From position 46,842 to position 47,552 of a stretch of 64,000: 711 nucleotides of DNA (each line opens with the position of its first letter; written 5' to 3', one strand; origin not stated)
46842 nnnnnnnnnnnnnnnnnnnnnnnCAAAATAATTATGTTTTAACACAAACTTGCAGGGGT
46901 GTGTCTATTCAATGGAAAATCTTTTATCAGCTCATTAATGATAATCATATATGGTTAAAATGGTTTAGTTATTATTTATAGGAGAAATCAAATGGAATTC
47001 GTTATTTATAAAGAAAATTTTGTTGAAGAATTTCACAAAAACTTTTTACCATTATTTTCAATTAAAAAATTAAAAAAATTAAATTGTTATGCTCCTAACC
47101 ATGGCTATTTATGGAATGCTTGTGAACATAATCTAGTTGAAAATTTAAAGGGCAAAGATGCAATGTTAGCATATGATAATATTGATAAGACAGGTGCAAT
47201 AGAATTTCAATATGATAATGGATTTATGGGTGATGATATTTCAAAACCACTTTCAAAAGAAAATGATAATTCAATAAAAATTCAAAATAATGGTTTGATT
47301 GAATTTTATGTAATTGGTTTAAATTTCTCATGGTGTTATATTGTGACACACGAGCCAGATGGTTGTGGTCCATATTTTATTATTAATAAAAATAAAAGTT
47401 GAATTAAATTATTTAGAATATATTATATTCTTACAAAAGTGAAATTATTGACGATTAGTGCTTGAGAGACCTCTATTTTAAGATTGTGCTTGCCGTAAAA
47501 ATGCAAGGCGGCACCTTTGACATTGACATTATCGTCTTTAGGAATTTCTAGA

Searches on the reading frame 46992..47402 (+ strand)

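Call 31: search_protein_families(library=pfam, max_evalue=0.1, proteins=[window:46992-47402:+])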
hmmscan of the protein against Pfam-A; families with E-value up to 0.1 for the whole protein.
window:46992-47402:+ (136 aa): 1 family
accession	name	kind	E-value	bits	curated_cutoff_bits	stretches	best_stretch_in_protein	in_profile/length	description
PF14101.11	DUF4275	-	6.1e-09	36.6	27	1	9-129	23-139/139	Domain of unknown function (DUF4275)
